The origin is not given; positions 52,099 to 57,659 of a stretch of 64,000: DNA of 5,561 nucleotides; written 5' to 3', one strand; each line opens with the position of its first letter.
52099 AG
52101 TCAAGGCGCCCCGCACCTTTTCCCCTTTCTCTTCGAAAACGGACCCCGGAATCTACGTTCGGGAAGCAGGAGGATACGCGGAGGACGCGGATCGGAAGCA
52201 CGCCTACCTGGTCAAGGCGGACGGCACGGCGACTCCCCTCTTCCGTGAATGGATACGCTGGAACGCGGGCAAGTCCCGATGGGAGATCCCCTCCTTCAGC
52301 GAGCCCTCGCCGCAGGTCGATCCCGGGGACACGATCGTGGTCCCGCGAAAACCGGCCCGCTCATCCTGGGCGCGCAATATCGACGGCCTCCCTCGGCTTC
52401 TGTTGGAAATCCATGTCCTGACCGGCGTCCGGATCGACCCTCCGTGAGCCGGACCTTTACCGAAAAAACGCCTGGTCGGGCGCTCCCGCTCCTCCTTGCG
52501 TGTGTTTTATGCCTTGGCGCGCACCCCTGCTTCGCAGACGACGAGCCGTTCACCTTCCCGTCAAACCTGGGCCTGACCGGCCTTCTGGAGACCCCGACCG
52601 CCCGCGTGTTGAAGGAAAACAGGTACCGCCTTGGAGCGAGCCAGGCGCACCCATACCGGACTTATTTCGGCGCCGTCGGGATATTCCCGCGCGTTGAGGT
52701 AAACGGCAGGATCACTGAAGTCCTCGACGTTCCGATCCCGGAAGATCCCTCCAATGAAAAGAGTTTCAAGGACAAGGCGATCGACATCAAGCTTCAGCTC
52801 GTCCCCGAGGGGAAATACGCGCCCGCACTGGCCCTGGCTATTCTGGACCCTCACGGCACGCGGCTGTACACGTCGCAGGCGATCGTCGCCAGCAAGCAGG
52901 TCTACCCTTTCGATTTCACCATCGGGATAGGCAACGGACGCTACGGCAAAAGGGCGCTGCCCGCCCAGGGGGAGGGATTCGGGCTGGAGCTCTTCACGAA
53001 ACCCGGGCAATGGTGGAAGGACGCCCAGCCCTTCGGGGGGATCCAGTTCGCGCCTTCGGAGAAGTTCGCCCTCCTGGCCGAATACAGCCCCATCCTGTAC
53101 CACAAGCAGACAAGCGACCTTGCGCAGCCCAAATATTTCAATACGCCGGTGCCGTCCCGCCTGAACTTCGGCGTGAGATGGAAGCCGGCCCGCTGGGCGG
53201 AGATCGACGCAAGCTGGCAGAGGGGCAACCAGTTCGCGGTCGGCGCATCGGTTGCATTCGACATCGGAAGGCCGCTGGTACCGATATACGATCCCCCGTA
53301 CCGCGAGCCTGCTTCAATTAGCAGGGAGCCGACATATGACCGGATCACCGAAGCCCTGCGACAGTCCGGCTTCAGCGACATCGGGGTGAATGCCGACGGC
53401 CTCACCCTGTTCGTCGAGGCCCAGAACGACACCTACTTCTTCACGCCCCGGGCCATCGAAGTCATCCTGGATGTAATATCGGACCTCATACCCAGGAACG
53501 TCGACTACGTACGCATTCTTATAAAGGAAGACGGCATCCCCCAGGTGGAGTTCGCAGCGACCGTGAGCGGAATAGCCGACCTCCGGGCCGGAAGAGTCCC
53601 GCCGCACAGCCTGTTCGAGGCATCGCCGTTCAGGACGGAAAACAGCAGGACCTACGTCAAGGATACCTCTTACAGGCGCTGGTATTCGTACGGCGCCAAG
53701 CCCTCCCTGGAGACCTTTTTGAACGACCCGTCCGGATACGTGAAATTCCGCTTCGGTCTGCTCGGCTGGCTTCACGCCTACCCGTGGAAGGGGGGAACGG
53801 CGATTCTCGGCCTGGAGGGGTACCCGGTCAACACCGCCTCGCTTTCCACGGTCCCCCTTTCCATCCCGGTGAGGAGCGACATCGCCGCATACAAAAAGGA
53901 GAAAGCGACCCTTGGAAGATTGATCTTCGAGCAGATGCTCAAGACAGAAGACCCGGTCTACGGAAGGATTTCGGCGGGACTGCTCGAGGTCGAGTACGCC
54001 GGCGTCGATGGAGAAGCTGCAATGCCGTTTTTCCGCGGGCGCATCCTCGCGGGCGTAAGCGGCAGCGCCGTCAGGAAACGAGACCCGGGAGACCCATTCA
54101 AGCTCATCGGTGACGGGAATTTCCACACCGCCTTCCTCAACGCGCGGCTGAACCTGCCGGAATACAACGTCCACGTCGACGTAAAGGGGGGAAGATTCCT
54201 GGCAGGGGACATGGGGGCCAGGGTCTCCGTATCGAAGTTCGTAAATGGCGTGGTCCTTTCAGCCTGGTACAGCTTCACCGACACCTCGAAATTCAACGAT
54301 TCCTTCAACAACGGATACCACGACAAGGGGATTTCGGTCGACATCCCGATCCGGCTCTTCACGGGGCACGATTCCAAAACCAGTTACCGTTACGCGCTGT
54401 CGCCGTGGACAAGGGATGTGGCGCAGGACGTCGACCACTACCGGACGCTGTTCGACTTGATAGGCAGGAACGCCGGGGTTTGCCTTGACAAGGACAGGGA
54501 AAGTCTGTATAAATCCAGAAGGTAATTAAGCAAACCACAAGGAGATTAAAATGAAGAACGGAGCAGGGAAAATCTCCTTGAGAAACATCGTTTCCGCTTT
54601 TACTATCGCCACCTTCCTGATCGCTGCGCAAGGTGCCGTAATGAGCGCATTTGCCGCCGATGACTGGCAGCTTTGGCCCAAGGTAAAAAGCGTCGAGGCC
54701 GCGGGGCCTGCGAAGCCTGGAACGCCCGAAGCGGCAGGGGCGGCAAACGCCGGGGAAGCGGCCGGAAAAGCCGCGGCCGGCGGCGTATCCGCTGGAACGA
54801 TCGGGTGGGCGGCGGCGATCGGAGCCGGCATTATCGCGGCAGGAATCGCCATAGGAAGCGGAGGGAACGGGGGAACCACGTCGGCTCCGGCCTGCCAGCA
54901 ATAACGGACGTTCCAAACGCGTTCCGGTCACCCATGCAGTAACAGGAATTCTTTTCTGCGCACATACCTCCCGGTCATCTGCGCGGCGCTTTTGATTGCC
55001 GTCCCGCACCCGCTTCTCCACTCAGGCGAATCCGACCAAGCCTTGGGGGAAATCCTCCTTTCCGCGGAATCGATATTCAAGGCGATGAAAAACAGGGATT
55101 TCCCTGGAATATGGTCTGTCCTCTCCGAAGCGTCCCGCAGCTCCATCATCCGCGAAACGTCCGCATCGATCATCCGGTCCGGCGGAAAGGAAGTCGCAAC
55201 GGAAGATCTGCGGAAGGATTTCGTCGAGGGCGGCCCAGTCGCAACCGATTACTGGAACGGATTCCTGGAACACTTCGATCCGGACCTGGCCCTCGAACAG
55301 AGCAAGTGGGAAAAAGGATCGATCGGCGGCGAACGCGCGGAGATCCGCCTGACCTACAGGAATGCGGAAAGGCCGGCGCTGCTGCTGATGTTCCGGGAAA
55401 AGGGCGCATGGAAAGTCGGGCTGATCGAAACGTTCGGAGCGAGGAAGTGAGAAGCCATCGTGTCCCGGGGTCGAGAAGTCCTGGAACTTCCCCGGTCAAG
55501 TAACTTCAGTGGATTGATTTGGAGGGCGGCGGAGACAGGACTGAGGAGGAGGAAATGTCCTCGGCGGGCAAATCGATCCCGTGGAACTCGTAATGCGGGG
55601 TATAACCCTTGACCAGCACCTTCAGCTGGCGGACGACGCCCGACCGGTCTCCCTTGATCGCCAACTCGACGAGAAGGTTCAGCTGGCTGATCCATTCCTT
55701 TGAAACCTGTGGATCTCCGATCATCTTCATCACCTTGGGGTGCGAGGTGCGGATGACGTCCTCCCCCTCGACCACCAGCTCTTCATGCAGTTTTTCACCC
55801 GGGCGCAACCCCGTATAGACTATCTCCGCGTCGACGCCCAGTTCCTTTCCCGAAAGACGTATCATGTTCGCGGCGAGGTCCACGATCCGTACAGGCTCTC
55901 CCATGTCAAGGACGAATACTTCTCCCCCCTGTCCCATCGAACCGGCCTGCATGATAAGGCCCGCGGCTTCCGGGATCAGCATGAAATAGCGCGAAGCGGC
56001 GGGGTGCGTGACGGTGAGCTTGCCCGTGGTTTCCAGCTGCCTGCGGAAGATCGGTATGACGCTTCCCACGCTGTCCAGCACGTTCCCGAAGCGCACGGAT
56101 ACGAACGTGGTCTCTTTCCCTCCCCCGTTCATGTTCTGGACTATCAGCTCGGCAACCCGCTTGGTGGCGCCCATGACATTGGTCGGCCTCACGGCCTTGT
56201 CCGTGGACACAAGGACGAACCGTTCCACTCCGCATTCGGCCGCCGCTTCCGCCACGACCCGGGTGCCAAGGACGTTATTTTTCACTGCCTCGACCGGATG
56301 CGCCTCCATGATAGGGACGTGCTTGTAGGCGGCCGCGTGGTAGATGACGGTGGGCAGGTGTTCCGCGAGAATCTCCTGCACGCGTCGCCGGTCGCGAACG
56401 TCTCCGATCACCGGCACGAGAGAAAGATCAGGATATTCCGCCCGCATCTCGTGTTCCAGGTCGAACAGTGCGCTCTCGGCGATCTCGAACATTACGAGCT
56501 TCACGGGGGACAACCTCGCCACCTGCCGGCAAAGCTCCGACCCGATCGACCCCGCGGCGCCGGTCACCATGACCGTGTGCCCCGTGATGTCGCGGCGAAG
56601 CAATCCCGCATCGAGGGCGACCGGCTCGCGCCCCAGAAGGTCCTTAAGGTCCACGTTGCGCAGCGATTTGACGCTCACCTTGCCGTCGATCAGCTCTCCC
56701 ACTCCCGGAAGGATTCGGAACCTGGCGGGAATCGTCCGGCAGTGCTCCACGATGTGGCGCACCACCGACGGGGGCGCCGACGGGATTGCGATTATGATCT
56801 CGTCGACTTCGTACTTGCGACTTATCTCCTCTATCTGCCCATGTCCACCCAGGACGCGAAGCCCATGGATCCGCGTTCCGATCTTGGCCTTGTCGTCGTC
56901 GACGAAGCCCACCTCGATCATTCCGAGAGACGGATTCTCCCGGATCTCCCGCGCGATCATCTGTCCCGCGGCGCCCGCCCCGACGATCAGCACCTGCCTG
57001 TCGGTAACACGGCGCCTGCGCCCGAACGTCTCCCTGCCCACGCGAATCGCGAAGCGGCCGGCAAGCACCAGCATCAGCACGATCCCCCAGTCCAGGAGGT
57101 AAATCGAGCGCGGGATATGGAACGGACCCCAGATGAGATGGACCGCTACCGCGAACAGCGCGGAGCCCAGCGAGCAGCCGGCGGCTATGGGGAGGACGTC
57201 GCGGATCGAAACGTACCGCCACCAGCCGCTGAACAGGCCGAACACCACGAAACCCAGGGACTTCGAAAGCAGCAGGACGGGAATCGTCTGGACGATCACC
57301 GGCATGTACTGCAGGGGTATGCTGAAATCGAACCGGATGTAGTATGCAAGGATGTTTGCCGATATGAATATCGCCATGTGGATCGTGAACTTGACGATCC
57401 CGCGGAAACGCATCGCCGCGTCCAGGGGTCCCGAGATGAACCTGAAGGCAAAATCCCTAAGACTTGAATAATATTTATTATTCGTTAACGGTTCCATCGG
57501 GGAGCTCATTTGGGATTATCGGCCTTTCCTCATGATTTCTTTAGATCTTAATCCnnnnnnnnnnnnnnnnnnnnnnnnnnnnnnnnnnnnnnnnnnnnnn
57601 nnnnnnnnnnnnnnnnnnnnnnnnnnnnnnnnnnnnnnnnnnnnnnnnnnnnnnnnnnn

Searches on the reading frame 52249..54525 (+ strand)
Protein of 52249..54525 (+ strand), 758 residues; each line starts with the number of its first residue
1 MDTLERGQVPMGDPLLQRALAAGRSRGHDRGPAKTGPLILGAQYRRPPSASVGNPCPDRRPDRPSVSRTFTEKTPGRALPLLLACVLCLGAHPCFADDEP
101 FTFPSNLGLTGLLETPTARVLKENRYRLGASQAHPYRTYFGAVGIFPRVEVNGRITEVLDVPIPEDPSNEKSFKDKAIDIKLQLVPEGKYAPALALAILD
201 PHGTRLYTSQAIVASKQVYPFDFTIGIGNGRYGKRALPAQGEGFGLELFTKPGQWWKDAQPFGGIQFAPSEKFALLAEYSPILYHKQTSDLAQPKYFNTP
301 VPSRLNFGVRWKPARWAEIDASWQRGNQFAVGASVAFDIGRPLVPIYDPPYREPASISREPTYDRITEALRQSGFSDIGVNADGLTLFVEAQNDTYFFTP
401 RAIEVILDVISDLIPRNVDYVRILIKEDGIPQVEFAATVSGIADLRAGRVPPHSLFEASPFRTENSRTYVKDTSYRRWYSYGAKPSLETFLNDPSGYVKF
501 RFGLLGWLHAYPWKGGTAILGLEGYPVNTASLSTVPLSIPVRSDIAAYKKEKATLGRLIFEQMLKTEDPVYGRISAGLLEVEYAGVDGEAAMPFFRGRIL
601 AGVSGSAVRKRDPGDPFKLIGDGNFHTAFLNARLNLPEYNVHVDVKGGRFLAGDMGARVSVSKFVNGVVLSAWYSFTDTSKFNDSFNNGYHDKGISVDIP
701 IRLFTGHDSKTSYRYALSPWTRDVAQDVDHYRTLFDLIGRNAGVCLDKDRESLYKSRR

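Call 30: search_protein_families(library=pfam, proteins=[window:52249-54525:+], max_evalue=0.001)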
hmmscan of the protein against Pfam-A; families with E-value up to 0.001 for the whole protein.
window:52249-54525:+ (758 aa): 1 family
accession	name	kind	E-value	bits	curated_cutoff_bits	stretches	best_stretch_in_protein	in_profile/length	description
PF06082.17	YjbH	-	7.5e-131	438.5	24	1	105-738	3-656/658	Exopolysaccharide biosynthesis protein YbjH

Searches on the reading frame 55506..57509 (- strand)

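Call 30: search_protein_families(library=pfam, proteins=[window:55506-57509:-], max_evalue=0.001)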
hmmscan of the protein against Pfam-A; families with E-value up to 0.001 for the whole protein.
window:55506-57509:- (667 aa): 10 families
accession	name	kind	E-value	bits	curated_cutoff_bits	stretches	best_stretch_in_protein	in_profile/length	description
PF02719.21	Polysacc_synt_2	-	1.9e-114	382.2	20.2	1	313-596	1-291/293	Polysaccharide biosynthesis protein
PF01370.27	Epimerase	-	5.5e-22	78.8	20.9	1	313-525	1-227/240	NAD dependent epimerase/dehydratase family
PF16363.11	GDP_Man_Dehyd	-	3.9e-16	59.9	27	1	314-437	1-130/332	GDP-mannose 4,6 dehydratase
PF04321.23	RmlD_sub_bind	-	1.5e-15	57.5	27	1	312-459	2-138/287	RmlD substrate binding domain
PF13727.12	CoA_binding_3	-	2.5e-15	57.4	25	1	98-268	10-175/175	CoA-binding domain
PF01073.25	3Beta_HSD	-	6.5e-11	42.2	22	1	314-443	1-123/280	3-beta hydroxysteroid dehydrogenase/isomerase family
PF17836.7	PglD_N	-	1.1e-05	26.3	23.4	1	172-242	1-65/78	PglD N-terminal domain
PF07993.18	NAD_binding_4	-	0.00012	21.8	20.1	1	315-445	1-145/258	Male sterility protein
PF13460.12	NAD_binding_10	-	0.00019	21.8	27.2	1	317-441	1-103/184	NAD(P)H-binding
PF00106.31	adh_short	-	0.00093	19.2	26.6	0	312-383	2-70/195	short chain dehydrogenase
